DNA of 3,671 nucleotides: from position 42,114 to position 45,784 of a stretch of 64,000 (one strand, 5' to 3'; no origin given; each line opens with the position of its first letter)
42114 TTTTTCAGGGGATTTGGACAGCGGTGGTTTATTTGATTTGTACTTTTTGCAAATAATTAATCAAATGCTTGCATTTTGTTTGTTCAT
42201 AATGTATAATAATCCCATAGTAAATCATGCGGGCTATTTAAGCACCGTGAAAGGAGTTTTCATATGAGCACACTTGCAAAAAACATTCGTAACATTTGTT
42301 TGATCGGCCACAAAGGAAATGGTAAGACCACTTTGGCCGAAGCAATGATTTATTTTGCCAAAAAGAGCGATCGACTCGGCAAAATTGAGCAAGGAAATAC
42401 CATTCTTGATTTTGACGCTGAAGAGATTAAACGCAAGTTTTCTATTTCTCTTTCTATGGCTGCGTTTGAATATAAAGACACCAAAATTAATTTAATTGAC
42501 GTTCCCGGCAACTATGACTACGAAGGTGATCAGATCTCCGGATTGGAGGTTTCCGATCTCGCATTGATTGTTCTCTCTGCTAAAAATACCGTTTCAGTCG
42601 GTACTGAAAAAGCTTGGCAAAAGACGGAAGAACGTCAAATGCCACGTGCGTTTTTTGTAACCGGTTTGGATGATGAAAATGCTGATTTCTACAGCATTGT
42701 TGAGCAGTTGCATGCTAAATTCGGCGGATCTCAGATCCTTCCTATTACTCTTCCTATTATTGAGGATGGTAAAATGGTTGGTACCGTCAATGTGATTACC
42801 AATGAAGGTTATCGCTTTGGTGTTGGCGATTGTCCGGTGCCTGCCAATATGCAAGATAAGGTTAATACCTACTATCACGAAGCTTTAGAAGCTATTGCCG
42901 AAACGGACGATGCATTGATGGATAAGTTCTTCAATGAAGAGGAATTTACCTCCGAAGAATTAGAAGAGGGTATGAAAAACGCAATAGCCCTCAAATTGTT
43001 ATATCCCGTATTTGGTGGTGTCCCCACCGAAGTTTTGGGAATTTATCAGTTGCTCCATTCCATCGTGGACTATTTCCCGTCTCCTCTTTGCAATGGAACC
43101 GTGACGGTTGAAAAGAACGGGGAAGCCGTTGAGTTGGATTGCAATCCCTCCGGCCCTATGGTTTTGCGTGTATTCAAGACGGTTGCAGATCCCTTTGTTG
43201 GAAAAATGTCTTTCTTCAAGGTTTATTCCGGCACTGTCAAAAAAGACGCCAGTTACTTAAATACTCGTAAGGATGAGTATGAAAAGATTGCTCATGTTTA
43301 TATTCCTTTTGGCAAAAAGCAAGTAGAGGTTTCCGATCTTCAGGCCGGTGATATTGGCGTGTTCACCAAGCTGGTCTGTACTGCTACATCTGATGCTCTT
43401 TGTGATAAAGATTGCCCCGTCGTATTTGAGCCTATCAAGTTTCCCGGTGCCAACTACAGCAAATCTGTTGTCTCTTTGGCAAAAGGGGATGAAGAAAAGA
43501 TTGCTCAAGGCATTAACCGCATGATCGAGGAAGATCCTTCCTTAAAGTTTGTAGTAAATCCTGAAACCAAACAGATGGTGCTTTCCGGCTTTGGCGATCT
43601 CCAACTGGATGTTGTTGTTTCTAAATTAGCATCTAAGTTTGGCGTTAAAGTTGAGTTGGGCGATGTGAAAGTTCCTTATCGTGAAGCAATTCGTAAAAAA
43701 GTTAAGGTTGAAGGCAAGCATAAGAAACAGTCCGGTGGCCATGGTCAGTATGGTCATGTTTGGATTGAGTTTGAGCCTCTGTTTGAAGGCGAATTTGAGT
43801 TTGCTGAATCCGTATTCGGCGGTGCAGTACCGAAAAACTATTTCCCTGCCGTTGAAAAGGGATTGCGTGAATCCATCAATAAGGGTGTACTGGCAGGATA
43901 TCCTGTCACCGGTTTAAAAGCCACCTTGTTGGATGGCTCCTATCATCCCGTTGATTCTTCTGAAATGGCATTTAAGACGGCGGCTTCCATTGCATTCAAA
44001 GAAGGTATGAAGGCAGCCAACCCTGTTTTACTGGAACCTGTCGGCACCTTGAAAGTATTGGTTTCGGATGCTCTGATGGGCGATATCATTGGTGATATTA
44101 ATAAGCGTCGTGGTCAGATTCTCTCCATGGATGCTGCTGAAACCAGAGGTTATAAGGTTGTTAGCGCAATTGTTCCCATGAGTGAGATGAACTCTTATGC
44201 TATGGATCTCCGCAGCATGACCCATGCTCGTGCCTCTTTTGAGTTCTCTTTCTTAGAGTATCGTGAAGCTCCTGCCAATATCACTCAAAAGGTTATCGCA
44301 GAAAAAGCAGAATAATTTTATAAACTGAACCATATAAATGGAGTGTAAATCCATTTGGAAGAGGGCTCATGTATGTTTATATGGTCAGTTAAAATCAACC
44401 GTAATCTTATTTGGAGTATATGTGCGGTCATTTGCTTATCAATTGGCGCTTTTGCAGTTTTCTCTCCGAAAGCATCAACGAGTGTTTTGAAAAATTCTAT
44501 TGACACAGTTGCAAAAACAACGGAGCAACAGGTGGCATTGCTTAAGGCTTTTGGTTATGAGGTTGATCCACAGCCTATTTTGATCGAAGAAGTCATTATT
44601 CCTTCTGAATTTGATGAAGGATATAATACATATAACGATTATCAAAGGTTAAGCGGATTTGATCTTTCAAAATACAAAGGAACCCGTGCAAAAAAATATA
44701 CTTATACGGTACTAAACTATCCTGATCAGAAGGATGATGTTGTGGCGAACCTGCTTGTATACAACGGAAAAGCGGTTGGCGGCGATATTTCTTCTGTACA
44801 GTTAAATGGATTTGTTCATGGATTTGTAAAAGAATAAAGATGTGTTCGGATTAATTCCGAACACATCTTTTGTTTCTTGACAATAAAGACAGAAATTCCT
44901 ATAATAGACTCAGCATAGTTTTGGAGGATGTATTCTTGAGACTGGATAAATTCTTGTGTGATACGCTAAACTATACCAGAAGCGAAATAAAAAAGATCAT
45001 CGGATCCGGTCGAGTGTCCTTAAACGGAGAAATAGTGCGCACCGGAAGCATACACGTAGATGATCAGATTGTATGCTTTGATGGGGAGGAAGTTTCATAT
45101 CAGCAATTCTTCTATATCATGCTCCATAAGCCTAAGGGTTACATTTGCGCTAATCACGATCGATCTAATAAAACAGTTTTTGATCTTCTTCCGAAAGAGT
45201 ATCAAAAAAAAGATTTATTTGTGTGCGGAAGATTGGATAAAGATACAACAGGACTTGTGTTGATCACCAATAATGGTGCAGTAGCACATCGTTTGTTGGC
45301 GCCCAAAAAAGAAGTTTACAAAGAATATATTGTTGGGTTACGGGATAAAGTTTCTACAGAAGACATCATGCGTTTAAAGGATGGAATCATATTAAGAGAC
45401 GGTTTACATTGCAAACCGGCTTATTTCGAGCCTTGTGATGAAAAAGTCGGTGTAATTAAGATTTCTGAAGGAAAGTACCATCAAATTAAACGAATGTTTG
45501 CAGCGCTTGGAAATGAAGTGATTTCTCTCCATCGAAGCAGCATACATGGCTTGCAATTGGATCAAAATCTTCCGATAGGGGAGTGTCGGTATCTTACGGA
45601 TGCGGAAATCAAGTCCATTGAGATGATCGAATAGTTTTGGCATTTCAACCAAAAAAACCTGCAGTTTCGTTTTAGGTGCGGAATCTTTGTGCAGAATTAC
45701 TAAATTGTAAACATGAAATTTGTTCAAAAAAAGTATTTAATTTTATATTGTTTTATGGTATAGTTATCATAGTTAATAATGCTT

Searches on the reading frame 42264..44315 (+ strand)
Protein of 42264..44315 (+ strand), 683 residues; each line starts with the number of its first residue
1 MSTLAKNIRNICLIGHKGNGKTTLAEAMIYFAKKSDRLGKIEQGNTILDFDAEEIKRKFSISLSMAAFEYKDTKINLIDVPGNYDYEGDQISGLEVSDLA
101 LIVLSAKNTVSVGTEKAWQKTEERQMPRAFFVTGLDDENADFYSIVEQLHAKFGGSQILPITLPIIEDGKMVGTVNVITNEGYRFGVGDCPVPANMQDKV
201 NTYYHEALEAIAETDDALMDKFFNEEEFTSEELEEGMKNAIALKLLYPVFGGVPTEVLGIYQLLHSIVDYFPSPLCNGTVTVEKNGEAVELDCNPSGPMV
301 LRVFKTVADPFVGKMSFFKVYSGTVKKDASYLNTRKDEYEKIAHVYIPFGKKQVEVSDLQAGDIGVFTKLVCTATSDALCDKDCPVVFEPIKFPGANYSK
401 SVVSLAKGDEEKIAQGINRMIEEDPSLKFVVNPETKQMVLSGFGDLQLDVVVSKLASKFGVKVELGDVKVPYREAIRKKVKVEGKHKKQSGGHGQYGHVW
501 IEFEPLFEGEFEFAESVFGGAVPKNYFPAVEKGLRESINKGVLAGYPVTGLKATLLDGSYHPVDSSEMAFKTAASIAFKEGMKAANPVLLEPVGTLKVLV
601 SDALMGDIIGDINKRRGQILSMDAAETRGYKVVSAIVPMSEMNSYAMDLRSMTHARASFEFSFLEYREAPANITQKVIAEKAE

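Call 5: search_protein_families(library=pfam, proteins=[window:42264-44315:+], max_evalue=0.001)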
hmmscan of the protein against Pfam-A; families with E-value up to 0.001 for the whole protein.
window:42264-44315:+ (683 aa): 7 families
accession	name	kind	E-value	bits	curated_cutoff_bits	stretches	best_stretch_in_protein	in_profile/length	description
PF03764.24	EFG_IV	-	2.8e-44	150.2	24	1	469-586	2-121/121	Elongation factor G, domain IV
PF00009.33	GTP_EFTU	-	1.5e-32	113.2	26.5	1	6-273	1-188/188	Elongation factor Tu GTP binding domain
PF00679.30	EFG_C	-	1.5e-22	79.8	27.9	1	588-676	1-88/89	Elongation factor G C-terminus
PF14492.12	EFG_III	-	4e-22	78.5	27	1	393-466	1-74/75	Elongation Factor G, domain III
PF22042.2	EF-G_D2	-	1.2e-10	41.8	27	1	302-381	5-83/84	Elongation factor G domain 2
PF16658.11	RF3_C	-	1.5e-05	25.3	40.1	1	410-481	23-94/132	Class II release factor RF3, C-terminal domain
PF03144.31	GTP_EFTU_D2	-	0.00051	20.9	30.3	0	313-380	1-73/73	Elongation factor Tu domain 2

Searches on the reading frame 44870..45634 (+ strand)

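Call 5: search_protein_families(library=pfam, proteins=[window:44870-45634:+], max_evalue=0.001)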
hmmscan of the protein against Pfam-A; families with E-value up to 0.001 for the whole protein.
window:44870-45634:+ (254 aa): 2 families
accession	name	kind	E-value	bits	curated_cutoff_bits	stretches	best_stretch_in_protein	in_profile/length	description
PF00849.27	PseudoU_synth_2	-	9e-23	81.6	26.8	1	82-212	2-152/152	RNA pseudouridylate synthase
PF01479.30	S4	-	1.1e-07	31.9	22.8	1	23-63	1-42/48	S4 domain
